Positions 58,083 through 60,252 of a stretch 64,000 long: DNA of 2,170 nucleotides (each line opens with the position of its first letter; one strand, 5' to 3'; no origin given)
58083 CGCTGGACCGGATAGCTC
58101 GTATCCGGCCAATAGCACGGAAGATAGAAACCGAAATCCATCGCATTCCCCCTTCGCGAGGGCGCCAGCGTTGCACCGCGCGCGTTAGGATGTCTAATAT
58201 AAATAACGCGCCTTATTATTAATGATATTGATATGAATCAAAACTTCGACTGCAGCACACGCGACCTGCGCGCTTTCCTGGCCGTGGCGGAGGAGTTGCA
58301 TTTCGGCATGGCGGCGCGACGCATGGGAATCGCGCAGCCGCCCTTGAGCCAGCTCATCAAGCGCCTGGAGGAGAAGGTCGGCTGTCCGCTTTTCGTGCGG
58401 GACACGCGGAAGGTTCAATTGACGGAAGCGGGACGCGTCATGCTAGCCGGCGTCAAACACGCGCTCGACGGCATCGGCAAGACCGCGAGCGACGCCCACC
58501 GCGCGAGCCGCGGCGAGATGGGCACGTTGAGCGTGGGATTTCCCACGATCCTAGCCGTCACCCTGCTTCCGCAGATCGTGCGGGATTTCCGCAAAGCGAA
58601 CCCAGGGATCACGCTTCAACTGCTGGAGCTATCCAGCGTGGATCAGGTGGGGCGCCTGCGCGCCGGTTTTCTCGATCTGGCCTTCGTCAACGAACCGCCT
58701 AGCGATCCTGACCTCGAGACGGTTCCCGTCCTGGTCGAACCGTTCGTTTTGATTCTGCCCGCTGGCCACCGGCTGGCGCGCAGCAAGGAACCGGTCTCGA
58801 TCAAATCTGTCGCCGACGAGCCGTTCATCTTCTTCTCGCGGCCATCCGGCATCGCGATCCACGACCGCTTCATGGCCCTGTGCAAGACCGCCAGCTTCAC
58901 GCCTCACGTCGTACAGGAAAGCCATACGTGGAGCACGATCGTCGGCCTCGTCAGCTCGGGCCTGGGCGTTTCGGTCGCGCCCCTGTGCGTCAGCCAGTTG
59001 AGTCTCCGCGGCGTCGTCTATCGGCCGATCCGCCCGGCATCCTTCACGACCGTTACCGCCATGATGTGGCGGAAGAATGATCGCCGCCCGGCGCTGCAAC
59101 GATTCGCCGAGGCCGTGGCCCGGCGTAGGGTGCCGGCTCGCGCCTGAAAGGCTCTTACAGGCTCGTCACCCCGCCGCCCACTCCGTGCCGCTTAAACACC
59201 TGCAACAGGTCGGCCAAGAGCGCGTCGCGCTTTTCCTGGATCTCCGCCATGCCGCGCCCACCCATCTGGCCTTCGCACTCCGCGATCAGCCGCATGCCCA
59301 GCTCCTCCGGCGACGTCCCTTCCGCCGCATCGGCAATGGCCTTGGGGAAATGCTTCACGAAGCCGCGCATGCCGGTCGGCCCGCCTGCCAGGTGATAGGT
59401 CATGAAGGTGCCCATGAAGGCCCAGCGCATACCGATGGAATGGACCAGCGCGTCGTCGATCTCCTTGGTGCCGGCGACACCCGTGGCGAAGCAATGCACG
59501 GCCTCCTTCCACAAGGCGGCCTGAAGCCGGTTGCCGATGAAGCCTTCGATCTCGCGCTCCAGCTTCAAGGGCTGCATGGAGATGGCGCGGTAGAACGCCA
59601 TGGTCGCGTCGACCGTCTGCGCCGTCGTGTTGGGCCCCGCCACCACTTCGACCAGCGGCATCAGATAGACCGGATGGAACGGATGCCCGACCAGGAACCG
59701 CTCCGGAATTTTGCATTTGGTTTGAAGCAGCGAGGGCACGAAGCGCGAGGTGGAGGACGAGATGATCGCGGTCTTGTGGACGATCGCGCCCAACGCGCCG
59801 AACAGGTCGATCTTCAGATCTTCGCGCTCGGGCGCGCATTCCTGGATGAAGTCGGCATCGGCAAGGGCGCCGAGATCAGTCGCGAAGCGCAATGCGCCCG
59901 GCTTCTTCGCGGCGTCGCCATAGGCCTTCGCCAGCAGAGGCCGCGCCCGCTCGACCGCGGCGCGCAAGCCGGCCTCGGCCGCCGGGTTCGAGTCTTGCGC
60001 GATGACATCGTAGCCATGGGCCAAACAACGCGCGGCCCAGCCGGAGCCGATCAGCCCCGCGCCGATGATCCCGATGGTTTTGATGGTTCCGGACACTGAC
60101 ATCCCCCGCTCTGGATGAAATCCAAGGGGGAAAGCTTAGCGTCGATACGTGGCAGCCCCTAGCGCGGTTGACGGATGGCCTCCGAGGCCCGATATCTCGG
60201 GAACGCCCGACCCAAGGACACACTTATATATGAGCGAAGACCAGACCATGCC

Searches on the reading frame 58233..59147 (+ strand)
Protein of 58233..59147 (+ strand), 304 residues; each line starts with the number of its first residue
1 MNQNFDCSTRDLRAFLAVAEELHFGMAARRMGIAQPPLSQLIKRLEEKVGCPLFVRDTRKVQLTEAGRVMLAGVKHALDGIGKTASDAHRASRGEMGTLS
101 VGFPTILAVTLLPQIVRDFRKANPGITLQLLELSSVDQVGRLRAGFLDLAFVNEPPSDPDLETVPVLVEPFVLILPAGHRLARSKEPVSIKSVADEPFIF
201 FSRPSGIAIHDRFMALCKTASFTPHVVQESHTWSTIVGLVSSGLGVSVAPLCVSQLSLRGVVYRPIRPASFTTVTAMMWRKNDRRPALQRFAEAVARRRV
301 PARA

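Call 69: search_protein_families(library=pfam, proteins=[window:58233-59147:+], max_evalue=0.0001)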
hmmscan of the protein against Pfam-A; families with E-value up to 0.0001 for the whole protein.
window:58233-59147:+ (304 aa): 2 families
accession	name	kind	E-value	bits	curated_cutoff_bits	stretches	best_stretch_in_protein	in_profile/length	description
PF03466.25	LysR_substrate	-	2.2e-51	174.6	28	1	93-297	2-206/209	LysR substrate binding domain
PF00126.33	HTH_1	-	6.8e-23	80.8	26.6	1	10-68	2-60/60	Bacterial regulatory helix-turn-helix protein, lysR family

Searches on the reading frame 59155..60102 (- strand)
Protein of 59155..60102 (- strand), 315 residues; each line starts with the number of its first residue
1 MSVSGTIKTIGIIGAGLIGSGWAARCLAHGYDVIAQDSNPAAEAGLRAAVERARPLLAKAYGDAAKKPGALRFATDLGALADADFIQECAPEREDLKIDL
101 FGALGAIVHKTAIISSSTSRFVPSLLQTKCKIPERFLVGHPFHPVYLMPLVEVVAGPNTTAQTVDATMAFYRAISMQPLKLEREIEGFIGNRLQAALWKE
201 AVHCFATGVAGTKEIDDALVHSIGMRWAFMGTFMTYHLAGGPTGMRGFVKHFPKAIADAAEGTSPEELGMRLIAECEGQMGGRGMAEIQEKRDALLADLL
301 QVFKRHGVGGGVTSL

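Call 49: search_protein_families(library=ncbifam, proteins=[window:59155-60102:-], max_evalue=1e-40)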
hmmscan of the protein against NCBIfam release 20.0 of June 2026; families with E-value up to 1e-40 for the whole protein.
window:59155-60102:- (315 aa): 3 families
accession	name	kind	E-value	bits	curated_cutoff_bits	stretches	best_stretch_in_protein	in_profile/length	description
NF005471.0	PRK07066.1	equivalog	3.4e-89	299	414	1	1-305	1-310/321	L-carnitine dehydrogenase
NF005716.0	PRK07531.1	equivalog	6.4e-75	252.7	592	1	6-306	3-309/495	carnitine 3-dehydrogenase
NF004783.0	PRK06129.1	equivalog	2.9e-65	220.7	347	1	8-296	3-300/315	3-hydroxyacyl-CoA dehydrogenase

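Call 69: search_protein_families(library=pfam, proteins=[window:59155-60102:-], max_evalue=0.0001)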
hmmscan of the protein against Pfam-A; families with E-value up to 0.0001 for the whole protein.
window:59155-60102:- (315 aa): 2 families
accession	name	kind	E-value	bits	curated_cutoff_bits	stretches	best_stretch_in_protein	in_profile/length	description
PF02737.24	3HCDH_N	-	1.1e-40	139.9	22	1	9-181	1-177/180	3-hydroxyacyl-CoA dehydrogenase, NAD binding domain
PF00725.27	3HCDH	-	2.1e-12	47.9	22.1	1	187-255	1-69/97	3-hydroxyacyl-CoA dehydrogenase, C-terminal domain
